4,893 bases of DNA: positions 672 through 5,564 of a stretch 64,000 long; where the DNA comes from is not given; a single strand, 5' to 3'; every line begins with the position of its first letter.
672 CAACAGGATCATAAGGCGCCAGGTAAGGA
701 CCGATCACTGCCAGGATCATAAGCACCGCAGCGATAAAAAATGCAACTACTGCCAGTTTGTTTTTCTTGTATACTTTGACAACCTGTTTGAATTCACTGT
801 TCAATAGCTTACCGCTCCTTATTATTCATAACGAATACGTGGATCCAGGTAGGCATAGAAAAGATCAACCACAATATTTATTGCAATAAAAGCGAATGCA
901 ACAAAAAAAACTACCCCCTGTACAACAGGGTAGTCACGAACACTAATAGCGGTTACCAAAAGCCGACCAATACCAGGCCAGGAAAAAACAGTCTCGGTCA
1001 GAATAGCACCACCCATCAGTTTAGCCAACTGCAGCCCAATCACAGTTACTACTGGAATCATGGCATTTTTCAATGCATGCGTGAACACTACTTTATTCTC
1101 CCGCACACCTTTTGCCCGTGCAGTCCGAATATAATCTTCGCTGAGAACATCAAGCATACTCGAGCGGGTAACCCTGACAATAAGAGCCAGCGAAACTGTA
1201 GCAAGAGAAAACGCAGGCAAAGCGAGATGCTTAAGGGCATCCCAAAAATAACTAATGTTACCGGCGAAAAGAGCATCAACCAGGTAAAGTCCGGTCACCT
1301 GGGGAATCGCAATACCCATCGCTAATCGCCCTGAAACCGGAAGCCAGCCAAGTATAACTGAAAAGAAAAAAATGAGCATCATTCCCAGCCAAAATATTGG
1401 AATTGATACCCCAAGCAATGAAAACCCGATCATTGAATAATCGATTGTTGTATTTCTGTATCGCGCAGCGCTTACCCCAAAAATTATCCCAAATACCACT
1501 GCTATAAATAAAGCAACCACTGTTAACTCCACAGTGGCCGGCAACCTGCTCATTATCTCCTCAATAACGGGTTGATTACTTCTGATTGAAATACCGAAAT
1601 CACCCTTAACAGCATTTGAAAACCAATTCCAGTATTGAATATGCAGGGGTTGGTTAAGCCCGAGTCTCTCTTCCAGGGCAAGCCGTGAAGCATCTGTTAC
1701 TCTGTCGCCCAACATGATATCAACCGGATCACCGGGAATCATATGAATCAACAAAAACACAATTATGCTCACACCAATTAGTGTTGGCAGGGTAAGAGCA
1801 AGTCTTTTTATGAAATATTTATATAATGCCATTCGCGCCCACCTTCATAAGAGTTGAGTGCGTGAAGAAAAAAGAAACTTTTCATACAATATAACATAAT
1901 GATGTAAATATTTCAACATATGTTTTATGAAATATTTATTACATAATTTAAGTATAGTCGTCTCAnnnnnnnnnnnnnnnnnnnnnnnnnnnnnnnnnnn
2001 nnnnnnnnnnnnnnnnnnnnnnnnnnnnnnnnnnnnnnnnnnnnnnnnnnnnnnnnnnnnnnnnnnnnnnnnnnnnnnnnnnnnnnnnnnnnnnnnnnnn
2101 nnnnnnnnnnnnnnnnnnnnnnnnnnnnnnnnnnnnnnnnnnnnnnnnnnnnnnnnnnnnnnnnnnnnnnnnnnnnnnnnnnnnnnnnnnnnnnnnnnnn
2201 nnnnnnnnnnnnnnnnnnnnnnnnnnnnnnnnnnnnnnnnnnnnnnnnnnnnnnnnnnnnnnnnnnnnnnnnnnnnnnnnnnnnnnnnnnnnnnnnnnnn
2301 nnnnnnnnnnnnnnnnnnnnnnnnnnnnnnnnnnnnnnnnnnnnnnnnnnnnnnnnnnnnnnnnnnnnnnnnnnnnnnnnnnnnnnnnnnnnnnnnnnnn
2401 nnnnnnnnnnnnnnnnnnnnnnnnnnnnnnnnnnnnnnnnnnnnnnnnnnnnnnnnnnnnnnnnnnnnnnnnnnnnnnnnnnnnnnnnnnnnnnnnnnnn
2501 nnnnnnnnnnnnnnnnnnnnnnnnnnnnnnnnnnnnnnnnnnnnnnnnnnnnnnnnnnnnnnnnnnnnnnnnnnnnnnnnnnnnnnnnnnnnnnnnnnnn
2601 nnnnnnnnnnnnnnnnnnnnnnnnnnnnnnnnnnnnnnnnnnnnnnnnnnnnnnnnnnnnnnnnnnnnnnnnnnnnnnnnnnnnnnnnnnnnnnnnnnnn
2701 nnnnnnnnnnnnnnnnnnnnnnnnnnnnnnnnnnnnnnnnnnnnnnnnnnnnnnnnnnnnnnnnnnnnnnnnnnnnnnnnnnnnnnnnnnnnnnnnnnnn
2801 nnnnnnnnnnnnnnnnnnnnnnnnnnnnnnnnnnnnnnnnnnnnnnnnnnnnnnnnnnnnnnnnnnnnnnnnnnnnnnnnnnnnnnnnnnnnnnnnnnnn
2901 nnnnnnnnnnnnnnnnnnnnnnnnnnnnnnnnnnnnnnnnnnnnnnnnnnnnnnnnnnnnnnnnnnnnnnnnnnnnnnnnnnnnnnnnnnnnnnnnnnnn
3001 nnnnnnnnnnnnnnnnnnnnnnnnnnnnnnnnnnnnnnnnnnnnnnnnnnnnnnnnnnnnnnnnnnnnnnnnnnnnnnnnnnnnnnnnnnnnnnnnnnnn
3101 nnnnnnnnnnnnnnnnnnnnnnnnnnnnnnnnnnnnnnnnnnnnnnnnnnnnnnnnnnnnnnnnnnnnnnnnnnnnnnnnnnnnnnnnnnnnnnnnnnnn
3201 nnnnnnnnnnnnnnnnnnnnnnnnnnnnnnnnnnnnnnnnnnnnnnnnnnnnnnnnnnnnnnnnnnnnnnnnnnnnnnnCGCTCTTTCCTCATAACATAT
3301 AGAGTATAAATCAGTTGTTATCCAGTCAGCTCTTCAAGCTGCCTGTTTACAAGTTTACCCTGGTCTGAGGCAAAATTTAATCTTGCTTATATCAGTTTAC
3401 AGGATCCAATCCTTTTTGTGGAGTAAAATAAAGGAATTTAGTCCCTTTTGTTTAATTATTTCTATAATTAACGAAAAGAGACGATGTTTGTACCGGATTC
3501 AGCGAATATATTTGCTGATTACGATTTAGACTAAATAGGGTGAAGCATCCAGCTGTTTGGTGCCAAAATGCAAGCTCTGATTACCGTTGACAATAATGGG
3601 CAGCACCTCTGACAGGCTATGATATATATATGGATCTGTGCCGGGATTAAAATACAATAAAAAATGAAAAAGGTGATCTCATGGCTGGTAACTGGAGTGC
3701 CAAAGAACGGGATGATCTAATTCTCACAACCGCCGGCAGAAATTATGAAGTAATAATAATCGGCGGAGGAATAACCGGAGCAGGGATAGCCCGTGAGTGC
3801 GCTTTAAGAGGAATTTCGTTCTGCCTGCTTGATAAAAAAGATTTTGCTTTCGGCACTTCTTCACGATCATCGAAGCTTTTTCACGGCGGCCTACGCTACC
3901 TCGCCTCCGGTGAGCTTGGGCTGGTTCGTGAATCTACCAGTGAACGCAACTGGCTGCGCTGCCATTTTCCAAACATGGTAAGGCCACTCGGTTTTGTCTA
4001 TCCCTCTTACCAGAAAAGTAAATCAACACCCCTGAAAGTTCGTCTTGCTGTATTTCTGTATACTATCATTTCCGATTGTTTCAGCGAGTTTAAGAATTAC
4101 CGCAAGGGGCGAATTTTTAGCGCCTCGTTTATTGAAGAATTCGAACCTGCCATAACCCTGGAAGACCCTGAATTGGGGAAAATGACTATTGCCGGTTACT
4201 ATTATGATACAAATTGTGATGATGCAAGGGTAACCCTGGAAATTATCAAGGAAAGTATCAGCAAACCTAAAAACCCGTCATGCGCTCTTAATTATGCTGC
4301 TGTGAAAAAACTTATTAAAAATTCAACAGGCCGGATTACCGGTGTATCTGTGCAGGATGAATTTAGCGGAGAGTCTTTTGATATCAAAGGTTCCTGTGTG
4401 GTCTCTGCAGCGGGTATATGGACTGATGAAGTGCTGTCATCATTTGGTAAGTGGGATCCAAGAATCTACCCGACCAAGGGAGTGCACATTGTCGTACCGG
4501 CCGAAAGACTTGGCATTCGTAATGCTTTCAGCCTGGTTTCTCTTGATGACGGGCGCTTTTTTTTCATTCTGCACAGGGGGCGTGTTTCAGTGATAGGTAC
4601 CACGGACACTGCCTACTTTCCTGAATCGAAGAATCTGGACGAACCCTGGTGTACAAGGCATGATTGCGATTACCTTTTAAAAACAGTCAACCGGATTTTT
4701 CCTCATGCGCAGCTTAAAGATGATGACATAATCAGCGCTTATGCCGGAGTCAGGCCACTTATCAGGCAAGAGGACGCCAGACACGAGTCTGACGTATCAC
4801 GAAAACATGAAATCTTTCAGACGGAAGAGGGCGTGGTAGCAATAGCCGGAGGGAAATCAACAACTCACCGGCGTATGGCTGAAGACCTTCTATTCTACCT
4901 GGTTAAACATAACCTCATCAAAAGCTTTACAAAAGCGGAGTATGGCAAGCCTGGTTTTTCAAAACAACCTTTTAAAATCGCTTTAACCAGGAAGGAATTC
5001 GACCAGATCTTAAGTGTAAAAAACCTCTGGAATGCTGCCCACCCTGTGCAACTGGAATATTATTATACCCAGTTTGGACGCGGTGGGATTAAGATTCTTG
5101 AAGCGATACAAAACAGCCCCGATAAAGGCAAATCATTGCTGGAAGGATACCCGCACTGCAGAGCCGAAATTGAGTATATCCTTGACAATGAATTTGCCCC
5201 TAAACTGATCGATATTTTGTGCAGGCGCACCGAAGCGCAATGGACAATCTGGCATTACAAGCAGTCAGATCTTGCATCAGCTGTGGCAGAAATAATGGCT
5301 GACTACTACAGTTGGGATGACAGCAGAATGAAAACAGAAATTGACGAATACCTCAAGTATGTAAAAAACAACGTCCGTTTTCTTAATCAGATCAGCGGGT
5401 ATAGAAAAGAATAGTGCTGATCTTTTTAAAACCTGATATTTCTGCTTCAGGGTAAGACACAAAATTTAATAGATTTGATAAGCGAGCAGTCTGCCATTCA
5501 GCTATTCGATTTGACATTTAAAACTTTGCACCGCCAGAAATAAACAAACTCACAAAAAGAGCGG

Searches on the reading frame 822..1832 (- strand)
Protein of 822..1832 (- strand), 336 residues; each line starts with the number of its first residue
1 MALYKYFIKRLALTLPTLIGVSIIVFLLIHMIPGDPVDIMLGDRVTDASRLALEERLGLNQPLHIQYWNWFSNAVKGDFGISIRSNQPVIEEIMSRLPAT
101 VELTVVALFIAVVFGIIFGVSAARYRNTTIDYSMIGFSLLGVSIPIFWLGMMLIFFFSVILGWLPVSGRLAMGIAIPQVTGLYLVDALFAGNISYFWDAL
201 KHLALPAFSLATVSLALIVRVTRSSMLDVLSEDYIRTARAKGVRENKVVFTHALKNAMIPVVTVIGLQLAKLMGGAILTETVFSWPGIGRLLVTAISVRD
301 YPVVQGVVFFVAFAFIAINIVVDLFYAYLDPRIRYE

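Call 53: search_protein_families(library=pfam, proteins=[window:822-1832:-], max_evalue=0.0001)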
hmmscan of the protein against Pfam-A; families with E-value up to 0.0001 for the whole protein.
window:822-1832:- (336 aa): 2 families
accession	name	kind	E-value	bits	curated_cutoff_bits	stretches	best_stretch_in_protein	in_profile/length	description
PF00528.27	BPD_transp_1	-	1.1e-45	156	26.4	1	115-334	1-183/184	Binding-protein-dependent transport system inner membrane component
PF19300.4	BPD_transp_1_N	-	2.7e-14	53.8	23.8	1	4-104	2-114/114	Binding-prot-dependent transport system membrane comp, N-term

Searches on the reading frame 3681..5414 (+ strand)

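Call 5: search_protein_families(library=pfam, proteins=[window:3681-5414:+])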
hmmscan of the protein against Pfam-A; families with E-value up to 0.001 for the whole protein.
window:3681-5414:+ (577 aa): 3 families
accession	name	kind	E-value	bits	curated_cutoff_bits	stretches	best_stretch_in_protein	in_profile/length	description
PF01266.30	DAO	-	4.5e-40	138.7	27.9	1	24-365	2-317/353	FAD dependent oxidoreductase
PF16901.10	DAO_C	-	5e-14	52.7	31.4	1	457-549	32-125/126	C-terminal domain of alpha-glycerophosphate oxidase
PF13450.12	NAD_binding_8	-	0.00021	21.9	21.9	1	26-63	1-38/68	NAD(P)-binding Rossmann-like domain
